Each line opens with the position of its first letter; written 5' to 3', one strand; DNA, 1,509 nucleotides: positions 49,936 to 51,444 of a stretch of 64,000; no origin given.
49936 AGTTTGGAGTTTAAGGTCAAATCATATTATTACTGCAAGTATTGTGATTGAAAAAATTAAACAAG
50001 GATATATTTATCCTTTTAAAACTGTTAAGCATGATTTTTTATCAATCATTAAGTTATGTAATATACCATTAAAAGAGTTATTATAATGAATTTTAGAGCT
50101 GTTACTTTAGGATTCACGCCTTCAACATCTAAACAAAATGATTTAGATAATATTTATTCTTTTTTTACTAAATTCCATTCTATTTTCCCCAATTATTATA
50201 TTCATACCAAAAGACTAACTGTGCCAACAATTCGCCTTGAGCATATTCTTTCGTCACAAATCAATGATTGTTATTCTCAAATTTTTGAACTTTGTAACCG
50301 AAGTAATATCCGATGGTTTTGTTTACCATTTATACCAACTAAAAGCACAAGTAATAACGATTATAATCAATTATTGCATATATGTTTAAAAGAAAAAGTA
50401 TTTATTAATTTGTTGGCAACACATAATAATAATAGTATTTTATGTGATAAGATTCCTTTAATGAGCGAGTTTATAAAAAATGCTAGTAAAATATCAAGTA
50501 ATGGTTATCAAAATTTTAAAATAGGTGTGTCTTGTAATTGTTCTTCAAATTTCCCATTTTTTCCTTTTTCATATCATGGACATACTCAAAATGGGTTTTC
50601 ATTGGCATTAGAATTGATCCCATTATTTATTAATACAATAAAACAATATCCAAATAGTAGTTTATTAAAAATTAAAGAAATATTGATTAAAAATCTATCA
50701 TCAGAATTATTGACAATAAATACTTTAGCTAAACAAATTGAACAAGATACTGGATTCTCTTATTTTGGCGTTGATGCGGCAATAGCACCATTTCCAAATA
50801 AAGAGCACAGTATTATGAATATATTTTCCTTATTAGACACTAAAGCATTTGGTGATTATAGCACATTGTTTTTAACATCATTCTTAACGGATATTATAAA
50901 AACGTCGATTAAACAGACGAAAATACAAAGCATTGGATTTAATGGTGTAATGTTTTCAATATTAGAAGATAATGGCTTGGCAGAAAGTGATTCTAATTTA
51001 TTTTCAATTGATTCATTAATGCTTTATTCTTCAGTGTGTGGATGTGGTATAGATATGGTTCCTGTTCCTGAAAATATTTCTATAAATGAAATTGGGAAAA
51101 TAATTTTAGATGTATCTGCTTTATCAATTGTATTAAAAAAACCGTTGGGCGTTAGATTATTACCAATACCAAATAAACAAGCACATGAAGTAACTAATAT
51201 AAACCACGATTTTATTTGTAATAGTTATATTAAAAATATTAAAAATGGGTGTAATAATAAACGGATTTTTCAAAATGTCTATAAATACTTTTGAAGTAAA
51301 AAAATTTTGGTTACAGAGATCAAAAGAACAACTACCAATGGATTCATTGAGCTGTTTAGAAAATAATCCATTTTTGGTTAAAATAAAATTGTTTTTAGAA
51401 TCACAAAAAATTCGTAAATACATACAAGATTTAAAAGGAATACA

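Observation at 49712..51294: ParB/Srx-like and DUF711/UPF0210 gene pair inside the glycan cluster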

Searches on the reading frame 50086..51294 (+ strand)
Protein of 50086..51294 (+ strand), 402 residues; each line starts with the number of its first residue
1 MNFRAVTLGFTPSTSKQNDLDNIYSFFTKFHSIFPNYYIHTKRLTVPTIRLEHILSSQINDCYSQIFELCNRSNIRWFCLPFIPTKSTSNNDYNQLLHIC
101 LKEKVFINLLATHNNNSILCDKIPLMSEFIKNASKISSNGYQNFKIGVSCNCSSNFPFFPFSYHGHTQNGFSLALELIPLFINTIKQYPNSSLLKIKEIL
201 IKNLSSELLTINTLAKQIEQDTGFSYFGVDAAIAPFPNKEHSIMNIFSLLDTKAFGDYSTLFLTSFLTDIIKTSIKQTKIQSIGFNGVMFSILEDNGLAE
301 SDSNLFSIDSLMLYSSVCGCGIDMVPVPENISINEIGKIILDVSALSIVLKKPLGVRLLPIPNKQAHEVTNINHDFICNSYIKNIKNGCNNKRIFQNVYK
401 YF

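Call 3: search_protein_families(library=pfam, proteins=[window:50086-51294:+], max_evalue=0.01)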
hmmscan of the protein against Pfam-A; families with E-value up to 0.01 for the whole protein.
window:50086-51294:+ (402 aa): 1 family
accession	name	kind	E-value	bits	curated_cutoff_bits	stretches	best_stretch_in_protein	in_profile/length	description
PF05167.17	DUF711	-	5.2e-56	190.6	25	1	37-371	58-405/413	Uncharacterised ACR (DUF711)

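Call 4: search_protein_families(library=ncbifam, proteins=[window:50086-51294:+], max_evalue=0.01)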
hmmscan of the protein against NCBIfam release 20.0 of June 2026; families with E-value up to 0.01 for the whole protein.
window:50086-51294:+ (402 aa): 1 family
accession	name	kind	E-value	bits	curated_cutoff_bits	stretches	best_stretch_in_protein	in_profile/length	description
NF003700.0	PRK05313.1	equivalog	1.1e-29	103.3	440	1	112-371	151-415/452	hypothetical protein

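Call 7: search_solved_structures(query=window:50086-51294:+, max_evalue=1, show_alignments=1)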
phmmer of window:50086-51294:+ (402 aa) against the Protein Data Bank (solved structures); distinct sequences matched with E-value up to 1: 8.
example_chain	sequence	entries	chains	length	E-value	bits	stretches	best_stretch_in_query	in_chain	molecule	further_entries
2ha9_A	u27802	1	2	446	5.8e-14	55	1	118-361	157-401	UPF0210 protein SP0239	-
2ghp_A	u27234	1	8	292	0.099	14.8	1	188-248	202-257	U4/U6 snRNA-associated splicing factor PRP24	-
4n0t_A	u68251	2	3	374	0.18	13.9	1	188-248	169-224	U4/U6 snRNA-associated-splicing factor PRP24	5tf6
6aso_A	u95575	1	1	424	0.2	13.7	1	188-248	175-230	U4/U6 snRNA-associated-splicing factor PRP24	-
5vsu_A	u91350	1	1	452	0.25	13.5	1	188-248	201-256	U4/U6 snRNA-associated-splicing factor PRP24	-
7oo3_a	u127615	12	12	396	0.34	13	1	128-162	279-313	DNA excision repair protein ERCC-8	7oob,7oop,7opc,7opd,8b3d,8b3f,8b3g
4a11_B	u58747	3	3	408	0.36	12.9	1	128-162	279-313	DNA EXCISION REPAIR PROTEIN ERCC-8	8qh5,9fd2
6fcv_B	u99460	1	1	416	0.36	12.9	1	128-162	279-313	DNA excision repair protein ERCC-8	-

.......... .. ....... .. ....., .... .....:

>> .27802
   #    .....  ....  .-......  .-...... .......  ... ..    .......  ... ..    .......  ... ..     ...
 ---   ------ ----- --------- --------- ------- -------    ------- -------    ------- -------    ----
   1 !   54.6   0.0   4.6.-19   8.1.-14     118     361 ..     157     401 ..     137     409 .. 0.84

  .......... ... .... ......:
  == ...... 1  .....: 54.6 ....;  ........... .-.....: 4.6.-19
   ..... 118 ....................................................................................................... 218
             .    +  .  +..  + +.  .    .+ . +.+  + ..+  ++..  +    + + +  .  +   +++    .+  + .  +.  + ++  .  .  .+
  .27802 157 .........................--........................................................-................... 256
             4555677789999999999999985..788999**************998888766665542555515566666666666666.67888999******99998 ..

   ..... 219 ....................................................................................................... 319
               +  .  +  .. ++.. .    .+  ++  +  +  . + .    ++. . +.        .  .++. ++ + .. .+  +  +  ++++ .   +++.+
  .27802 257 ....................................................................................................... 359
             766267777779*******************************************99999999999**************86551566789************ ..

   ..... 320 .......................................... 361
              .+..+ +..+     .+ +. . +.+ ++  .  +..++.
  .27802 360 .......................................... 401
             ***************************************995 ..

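Call 12: search_protein_families(library=phrogs, proteins=[window:50086-51294:+], max_evalue=0.001)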
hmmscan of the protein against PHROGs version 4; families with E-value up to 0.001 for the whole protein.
window:50086-51294:+ (402 aa): 0 families

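Call 13: find_homologous_proteins(query=window:50086-51291:+, max_evalue=0.00001)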
Query window:50086-51291:+ (402 aa): 314 proteins with E <= 0.00001 among 4198 candidates; the best 120 are listed.
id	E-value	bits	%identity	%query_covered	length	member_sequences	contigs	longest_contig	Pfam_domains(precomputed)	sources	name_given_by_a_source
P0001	4.1e-265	897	100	100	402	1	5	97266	PF05167.18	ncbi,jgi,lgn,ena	-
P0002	2.6e-97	344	45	100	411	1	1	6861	PF05167.18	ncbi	-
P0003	1.1e-95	339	44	99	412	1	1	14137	PF05167.18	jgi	-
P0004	6.5e-95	336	43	96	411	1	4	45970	PF05167.18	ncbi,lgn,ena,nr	ncbi:MAG: DUF711 family protein [Planctomycetes bacterium]|nr:DUF711 family protein [Planctomycetota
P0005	1.1e-93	332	41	100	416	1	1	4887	PF05167.18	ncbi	-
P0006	1.2e-93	332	42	98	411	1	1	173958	PF05167.18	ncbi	-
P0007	1.8e-93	332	43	96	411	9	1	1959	PF05167.18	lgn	-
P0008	1.6e-92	329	43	96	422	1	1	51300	PF05167.18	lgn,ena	-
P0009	2.2e-92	328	42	99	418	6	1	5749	PF05167.18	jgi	-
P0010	5.2e-92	327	43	96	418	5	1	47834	PF05167.18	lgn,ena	-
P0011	9.3e-92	326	42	96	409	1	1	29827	PF05167.18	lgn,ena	-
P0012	1.1e-91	326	41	99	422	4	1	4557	PF05167.18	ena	-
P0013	1.3e-91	326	43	96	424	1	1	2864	PF05167.18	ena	-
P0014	4.3e-91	324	43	96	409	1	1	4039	PF05167.18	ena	-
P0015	2.7e-90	321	41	100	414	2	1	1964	PF05167.18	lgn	-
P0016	5.0e-90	320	42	99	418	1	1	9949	PF05167.18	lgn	-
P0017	6.5e-90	320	41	99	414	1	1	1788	PF05167.18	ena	-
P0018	8.3e-90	320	41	100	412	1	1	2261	PF05167.18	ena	-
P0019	1.4e-89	319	40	98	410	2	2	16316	PF05167.18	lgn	-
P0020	2.5e-89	318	42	100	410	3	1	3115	PF05167.18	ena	-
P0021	2.1e-88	315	41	99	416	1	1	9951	PF05167.18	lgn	-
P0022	2.5e-88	315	41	100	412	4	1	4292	PF05167.18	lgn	-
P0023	3.3e-88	314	41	99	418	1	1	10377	PF05167.18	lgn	-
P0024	1.1e-87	313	39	96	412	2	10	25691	PF05167.18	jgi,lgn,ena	-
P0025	1.1e-87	313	41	99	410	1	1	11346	PF05167.18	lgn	-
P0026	3.8e-87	311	39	100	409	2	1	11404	PF05167.18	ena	-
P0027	1.0e-86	309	40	99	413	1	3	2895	PF05167.18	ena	-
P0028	1.6e-86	309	41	96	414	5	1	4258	PF05167.18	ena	-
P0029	1.9e-86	309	39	96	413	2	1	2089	PF05167.18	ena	-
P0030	2.0e-86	308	42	96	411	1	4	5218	PF05167.18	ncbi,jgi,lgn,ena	-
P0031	2.0e-86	308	42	96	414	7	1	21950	PF05167.18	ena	-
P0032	2.2e-86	308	41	96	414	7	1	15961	PF05167.18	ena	-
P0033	4.4e-86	307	41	99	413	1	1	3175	PF05167.18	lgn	-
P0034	7.6e-86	307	42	95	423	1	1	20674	PF05167.18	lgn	-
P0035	8.9e-86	306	40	97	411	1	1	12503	PF05167.18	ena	-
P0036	1.2e-85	306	42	96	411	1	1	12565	PF05167.18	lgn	-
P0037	2.3e-85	305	40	96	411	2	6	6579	PF05167.18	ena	-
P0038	3.5e-85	304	38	100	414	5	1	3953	PF05167.18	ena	-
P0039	6.7e-85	303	41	96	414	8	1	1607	PF05167.18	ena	-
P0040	1.6e-84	302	42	93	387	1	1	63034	PF05167.18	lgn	-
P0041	2.7e-84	301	40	96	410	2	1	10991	PF05167.18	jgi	jgi:uncharacterized protein (UPF0210 family)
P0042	4.2e-84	301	40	97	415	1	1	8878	PF05167.18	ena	-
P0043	4.7e-84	301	41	96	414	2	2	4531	PF05167.18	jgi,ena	-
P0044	7.1e-84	300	39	100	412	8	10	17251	PF05167.18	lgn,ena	-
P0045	7.6e-84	300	47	80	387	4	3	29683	PF05167.18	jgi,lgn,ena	jgi:hypothetical protein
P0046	7.9e-84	300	38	100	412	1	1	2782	PF05167.18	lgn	-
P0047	8.0e-84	300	40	99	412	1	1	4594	PF05167.18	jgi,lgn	jgi:hypothetical protein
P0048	2.3e-83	298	40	97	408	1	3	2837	PF05167.18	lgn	-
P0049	2.4e-83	298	39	97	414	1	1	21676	PF05167.18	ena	-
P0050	2.9e-83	298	38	96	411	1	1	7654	PF05167.18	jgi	jgi:uncharacterized protein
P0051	3.4e-83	298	41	96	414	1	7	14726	PF05167.18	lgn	-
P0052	5.0e-83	297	40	99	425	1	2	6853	PF05167.18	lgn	-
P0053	6.6e-83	297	42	96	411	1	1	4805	PF05167.18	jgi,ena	-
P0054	7.0e-83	297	39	100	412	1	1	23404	PF05167.18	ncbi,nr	ncbi:MAG: DUF711 family protein [Phycisphaerae bacterium]|nr:DUF711 family protein [Phycisphaerae ba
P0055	8.4e-83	297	39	96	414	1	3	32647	PF05167.18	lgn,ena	-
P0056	1.1e-82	296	39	96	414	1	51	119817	PF05167.18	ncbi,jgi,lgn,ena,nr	ncbi:DUF711 family protein [Gammaproteobacteria bacterium]|nr:DUF711 family protein [Gammaproteobact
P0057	1.2e-82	296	39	97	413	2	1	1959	PF05167.18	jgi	-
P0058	1.3e-82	296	40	96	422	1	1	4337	PF05167.18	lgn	-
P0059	1.4e-82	296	45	81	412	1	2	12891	PF05167.18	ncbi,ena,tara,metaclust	tara:strand:+ start:121 stop:1359 length:1239 start_codon:yes stop_codon:yes gene_type:complete|meta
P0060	1.5e-82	296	42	94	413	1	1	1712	PF05167.18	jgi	-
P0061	1.6e-82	296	42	96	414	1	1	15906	PF05167.18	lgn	-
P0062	1.7e-82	296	40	100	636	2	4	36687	PF13847.13,PF13489.13,PF05167.18,PF03848.21,PF13649.13,PF08241.19,PF08242.19,PF05891.19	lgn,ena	-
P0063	1.8e-82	295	39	96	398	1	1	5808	PF05167.18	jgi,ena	-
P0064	2.0e-82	295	40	96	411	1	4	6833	PF05167.18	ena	-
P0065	2.4e-82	295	40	96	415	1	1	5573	PF05167.18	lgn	-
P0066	5.1e-82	294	39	96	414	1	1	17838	PF05167.18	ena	-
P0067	5.6e-82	294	39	96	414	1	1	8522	PF05167.18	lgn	-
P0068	6.9e-82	294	40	97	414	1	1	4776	PF05167.18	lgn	-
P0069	8.6e-82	293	40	97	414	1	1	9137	PF05167.18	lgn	-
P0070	9.8e-82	293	49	71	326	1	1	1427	PF05167.18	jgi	jgi:uncharacterized protein (UPF0210 family)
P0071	1.1e-81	293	40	97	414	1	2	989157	PF05167.18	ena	-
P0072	1.3e-81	293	39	98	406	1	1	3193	PF05167.18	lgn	-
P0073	1.7e-81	292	41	90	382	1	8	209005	PF05167.18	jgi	jgi:uncharacterized protein (UPF0210 family)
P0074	1.9e-81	292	40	96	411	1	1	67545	PF05167.18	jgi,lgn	jgi:uncharacterized protein (UPF0210 family)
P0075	2.7e-81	292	39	95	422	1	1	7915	PF05167.18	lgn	-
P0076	3.3e-81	291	38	97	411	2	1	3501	PF05167.18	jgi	-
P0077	3.7e-81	291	39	96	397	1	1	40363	PF05167.18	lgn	-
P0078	4.2e-81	291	41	95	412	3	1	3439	PF05167.18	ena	-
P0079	8.8e-81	290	37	96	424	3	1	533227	PF05167.18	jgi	jgi:uncharacterized protein (UPF0210 family)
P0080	1.3e-80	289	41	91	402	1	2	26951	PF05167.18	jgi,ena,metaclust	metaclust:\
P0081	1.9e-80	289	40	95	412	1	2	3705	PF05167.18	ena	-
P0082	2.7e-80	288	39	96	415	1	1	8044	PF05167.18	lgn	-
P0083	2.7e-80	288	40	100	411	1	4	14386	PF05167.18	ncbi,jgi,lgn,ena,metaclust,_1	metaclust:\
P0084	3.6e-80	288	37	100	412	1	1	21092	PF05167.18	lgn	-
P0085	4.0e-80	288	39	99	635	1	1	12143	PF13847.13,PF13489.13,PF05167.18,PF03848.21,PF13649.13,PF01135.26,PF13679.13,PF08241.19,PF08242.19,PF05891.19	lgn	-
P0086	5.0e-80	287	40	96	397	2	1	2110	PF05167.18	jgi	jgi:uncharacterized protein (UPF0210 family)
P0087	9.1e-80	287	40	96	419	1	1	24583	PF05167.18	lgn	-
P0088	1.2e-79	286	40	96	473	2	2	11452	PF05167.18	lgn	-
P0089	1.2e-79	286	40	96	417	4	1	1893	PF05167.18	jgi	jgi:uncharacterized protein (UPF0210 family)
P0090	1.5e-79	286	42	90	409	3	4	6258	PF05167.18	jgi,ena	-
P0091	2.3e-79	285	38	96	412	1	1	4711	PF05167.18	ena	-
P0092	2.7e-79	285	40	97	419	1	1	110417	PF05167.18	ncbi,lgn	-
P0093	5.7e-79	284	42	96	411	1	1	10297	PF05167.18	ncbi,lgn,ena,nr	ncbi:MAG: DUF711 family protein [Bacteroidales bacterium]|nr:DUF711 family protein [Bacteroidales ba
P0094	7.4e-79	284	41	96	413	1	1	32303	PF05167.18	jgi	jgi:uncharacterized protein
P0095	1.0e-78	283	38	96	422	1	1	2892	PF05167.18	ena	-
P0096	2.3e-78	282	38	100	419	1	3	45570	PF05167.18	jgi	jgi:uncharacterized protein (UPF0210 family)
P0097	2.3e-78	282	40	96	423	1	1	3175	PF05167.18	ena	-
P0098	3.1e-78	281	39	100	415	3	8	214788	PF05167.18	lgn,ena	-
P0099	4.3e-78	281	40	96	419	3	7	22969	PF05167.18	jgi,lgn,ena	jgi:uncharacterized protein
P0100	8.7e-78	280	43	83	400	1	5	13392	PF05167.18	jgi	-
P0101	9.7e-78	280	39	100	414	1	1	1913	PF05167.18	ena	-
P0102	9.8e-78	280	40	96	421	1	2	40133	PF05167.18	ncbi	-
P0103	1.3e-77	279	40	95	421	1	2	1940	PF05167.18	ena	-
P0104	1.6e-77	279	39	96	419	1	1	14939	PF05167.18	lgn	-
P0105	1.6e-77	279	37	99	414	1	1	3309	PF05167.18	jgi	jgi:hypothetical protein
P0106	3.5e-77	278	40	99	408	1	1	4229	PF05167.18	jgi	-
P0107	4.0e-77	278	39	96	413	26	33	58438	PF05167.18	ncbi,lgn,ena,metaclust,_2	metaclust:\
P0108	5.7e-77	277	40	87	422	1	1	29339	PF05167.18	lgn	-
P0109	6.5e-77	277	39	100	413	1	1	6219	PF05167.18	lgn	-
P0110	8.5e-77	277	43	83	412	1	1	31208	PF05167.18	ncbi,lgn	-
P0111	2.1e-76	276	39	96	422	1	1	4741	PF05167.18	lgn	-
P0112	2.1e-76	276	38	95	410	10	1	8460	PF05167.18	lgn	-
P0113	3.0e-76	275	40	84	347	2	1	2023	PF05167.18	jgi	jgi:uncharacterized protein (UPF0210 family)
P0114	5.2e-76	274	36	95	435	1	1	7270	PF05167.18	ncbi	ncbi:MAG: DUF711 family protein [Opitutaceae bacterium]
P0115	5.6e-76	274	37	99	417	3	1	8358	PF05167.18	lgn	-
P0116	5.7e-76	274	36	99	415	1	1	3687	PF05167.18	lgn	-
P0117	8.4e-76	273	40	97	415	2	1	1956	PF05167.18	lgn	-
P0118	9.0e-76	273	40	96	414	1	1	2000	PF05167.18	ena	-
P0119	9.5e-76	273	36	99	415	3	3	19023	PF05167.18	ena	-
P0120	1.0e-75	273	39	91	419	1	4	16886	PF05167.18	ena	-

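Call 15: find_encoding_contigs(protein=P0056, flank=8000, max_places=4)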
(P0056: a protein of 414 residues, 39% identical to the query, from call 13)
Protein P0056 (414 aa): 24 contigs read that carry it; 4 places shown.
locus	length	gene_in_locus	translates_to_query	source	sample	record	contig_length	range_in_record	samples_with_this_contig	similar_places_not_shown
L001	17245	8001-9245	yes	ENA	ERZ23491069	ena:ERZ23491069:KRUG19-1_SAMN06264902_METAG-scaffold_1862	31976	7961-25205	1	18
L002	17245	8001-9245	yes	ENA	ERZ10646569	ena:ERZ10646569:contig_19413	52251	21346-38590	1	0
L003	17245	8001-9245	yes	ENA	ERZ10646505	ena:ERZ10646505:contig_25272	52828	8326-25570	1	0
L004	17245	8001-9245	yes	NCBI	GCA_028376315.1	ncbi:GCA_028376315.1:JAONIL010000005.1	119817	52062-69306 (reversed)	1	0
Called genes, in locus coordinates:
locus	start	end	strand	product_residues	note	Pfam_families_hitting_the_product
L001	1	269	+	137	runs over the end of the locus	PF01467:CTP_transf_like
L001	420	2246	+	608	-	PF01541:GIY-YIG, PF27096:UvrC_M, PF22920:UvrC_RNaseH, PF08459:UvrC_RNaseH_dom, PF12826:HHH_2 (weak), PF14520:HHH_5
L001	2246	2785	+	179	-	PF01066:CDP-OH_P_transf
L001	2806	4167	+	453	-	PF03721:UDPG_MGDP_dh_N, PF00984:UDPG_MGDP_dh, PF03720:UDPG_MGDP_dh_C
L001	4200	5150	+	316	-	-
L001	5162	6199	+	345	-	PF00106:adh_short (faint), PF01073:3Beta_HSD, PF01370:Epimerase, PF02719:Polysacc_synt_2, PF04321:RmlD_sub_bind, PF16363:GDP_Man_Dehyd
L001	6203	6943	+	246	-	PF00483:NTP_transferase, PF12804:NTP_transf_3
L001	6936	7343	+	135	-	-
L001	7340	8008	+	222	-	PF12804:NTP_transf_3 (weak)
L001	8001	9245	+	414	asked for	PF05167:DUF711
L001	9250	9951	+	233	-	PF05401:NodS, PF01209:Ubie_methyltran, PF05891:Methyltransf_PK, PF13489:Methyltransf_23, PF13649:Methyltransf_25, PF13847:Methyltransf_31, PF08241:Methyltransf_11, PF08242:Methyltransf_12, +2 more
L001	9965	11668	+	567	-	PF00884:Sulfatase, PF16347:SGSH_C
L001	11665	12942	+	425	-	PF03721:UDPG_MGDP_dh_N, PF00984:UDPG_MGDP_dh, PF03720:UDPG_MGDP_dh_C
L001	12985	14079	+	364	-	PF13439:Glyco_transf_4, PF13477:Glyco_trans_4_2 (weak), PF13579:Glyco_trans_4_4, PF00534:Glycos_transf_1, PF13692:Glyco_trans_1_4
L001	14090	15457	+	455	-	PF14296:O-ag_pol_Wzy (faint)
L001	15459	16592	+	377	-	PF13477:Glyco_trans_4_2, PF00534:Glycos_transf_1, PF13692:Glyco_trans_1_4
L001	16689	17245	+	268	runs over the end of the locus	PF13489:Methyltransf_23 (weak), PF08241:Methyltransf_11, PF08242:Methyltransf_12 (faint), PF13649:Methyltransf_25 (weak), PF13847:Methyltransf_31 (faint)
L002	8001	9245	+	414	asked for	PF05167:DUF711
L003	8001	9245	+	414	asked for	PF05167:DUF711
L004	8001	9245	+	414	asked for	PF05167:DUF711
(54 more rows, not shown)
